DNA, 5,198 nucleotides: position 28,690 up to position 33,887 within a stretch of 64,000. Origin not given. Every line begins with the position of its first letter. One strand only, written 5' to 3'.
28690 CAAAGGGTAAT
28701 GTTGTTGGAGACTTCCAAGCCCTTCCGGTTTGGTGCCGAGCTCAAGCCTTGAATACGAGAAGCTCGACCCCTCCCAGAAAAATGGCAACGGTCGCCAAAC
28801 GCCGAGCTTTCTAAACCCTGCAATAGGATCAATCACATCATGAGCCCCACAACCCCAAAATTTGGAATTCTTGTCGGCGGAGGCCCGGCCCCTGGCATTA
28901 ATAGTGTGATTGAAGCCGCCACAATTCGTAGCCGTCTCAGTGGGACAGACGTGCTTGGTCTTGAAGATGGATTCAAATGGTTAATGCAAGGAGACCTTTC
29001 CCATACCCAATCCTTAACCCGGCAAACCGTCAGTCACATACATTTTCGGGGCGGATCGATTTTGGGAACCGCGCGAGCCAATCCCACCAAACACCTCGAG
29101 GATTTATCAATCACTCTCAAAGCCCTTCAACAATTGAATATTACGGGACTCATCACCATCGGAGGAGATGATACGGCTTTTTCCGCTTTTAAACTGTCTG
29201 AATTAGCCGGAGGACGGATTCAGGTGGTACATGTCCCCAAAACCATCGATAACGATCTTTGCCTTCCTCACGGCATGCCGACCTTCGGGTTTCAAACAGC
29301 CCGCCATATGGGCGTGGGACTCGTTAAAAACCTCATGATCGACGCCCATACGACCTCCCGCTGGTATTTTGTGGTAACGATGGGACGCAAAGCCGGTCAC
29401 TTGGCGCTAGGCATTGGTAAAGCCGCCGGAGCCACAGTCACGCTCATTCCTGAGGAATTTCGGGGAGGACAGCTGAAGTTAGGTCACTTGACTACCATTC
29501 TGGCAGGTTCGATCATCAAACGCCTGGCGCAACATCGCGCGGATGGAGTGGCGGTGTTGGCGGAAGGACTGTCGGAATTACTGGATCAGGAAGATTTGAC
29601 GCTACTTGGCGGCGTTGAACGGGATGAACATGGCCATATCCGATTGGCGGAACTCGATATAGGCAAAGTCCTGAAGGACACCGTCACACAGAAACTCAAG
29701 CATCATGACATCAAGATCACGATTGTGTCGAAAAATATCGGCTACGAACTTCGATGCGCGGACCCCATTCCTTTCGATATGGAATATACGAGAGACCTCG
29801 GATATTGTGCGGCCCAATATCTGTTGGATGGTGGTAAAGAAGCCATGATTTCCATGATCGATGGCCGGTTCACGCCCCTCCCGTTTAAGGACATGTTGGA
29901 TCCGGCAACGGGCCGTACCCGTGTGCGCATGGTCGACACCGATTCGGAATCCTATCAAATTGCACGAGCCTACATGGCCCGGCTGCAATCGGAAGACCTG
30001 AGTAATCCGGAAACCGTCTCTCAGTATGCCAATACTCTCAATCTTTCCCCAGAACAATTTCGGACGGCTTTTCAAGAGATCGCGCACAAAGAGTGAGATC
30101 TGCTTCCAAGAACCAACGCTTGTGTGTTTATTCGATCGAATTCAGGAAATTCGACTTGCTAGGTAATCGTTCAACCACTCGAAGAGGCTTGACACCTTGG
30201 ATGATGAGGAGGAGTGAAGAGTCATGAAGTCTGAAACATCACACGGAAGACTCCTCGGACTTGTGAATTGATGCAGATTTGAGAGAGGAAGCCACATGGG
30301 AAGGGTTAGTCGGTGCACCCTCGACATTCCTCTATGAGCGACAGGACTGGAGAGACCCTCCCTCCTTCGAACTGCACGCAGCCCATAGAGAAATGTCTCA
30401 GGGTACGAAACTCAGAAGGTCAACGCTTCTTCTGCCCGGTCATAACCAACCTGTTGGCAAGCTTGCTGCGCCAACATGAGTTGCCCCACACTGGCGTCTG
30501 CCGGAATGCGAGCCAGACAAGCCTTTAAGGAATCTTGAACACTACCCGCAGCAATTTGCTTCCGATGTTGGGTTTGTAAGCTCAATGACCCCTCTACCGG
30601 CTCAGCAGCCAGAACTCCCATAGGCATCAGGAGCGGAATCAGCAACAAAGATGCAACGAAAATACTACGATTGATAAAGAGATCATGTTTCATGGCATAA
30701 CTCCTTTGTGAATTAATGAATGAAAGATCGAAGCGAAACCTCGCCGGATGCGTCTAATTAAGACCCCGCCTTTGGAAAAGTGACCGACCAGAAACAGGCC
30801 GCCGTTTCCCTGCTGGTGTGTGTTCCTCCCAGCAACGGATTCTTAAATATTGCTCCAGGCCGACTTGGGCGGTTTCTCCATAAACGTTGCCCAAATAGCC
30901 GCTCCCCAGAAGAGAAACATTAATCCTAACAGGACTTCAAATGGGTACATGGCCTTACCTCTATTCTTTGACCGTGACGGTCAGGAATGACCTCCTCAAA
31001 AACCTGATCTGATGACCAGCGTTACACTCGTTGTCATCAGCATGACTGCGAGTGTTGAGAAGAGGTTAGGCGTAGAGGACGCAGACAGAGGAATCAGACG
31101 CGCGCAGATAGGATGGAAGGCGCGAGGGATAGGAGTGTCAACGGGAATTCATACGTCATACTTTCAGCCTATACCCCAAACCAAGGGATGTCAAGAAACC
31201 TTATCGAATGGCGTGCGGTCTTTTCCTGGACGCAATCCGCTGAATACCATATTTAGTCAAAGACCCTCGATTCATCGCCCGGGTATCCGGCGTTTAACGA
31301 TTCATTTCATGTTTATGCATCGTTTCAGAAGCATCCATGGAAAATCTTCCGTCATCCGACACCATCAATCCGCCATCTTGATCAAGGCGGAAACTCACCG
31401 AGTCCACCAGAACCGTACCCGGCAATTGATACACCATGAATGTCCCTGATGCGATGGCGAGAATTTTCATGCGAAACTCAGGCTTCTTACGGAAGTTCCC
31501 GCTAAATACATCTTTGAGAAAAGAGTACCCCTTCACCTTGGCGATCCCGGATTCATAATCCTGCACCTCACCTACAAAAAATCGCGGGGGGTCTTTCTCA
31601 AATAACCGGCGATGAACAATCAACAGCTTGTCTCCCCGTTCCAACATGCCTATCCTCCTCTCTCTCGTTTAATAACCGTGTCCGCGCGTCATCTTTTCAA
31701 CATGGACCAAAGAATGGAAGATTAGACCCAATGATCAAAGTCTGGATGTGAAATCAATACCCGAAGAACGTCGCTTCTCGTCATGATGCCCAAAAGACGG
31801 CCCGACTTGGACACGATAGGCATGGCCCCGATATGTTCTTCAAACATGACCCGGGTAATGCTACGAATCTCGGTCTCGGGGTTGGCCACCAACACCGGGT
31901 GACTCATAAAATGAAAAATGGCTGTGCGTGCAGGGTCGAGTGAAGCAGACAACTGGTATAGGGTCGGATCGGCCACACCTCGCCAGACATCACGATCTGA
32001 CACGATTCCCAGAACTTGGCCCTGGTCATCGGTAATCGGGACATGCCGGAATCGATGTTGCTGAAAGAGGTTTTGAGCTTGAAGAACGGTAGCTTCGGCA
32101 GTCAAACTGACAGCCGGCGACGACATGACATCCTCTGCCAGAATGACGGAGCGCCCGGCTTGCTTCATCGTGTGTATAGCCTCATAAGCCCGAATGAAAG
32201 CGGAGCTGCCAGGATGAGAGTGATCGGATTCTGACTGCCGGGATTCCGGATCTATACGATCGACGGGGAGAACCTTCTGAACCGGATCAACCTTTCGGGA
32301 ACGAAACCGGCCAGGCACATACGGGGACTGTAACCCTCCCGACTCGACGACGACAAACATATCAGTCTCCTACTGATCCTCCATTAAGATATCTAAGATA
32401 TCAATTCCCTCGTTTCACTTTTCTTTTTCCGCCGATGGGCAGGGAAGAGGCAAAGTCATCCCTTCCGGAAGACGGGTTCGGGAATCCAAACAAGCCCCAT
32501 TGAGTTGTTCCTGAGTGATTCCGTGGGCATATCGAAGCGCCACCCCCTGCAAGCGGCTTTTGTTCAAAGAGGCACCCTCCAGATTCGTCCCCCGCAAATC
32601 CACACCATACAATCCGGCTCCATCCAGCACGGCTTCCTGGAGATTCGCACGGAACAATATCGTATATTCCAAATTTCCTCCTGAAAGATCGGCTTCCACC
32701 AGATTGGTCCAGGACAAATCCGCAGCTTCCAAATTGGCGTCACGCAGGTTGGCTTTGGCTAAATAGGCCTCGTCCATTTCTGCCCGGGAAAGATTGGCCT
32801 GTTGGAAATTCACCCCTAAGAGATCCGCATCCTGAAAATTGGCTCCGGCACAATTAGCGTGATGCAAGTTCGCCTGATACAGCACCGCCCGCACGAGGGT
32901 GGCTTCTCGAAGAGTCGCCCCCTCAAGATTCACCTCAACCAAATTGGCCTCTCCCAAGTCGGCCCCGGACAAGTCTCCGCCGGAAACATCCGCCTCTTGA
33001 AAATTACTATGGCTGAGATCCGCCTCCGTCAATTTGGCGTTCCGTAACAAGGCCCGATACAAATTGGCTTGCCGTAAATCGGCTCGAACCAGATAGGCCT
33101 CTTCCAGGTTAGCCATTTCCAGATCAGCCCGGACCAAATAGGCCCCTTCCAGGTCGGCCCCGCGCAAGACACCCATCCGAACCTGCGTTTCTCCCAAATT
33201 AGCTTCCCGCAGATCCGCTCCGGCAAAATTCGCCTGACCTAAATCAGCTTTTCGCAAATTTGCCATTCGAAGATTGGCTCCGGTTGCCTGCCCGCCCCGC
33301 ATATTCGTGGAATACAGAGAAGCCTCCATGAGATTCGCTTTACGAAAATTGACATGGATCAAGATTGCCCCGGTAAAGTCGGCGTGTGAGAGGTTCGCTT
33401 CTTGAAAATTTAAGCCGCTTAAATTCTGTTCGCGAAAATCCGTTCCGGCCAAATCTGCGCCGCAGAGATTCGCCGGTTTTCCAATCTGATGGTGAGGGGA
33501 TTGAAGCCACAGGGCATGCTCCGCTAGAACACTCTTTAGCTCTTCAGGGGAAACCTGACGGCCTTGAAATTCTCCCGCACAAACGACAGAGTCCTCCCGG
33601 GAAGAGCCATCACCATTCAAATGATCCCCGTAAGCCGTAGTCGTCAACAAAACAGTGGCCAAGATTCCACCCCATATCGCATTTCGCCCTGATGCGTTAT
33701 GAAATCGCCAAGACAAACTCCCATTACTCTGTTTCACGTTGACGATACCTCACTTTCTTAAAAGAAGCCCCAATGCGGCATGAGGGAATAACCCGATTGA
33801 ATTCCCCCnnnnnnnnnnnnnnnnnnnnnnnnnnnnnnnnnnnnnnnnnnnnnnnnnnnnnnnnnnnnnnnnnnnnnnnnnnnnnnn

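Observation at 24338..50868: Four exact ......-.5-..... sigma-54 promoters in front of chaperone and Usp genes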

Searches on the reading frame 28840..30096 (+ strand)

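Call 14: search_protein_families(library=pfam, proteins=[window:28840-30096:+])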
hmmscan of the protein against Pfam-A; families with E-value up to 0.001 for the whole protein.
window:28840-30096:+ (418 aa): 1 family
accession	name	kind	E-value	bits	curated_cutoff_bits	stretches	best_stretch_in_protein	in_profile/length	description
PF00365.25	PFK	-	6e-51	173.9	30.9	1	7-327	1-276/277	Phosphofructokinase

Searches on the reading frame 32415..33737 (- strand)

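Call 14: search_protein_families(library=pfam, proteins=[window:32415-33737:-])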
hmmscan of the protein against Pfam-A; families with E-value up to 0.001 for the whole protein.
window:32415-33737:- (440 aa): 4 families
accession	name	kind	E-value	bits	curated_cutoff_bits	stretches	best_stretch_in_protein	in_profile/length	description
PF00805.28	Pentapeptide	-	1.8e-76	251.6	20.2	10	224-261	1-38/40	Pentapeptide repeats (8 copies)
PF13599.13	Pentapeptide_4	-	1.6e-33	115.1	38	5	121-185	8-72/78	Pentapeptide repeat region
PF13576.12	Pentapeptide_3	-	7.3e-25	87.4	27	0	237-280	2-48/48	Pentapeptide repeats (9 copies)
PF25296.1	Decapeptide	-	7.9e-05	22.9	45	0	124-181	5-62/74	Decapeptide repeat region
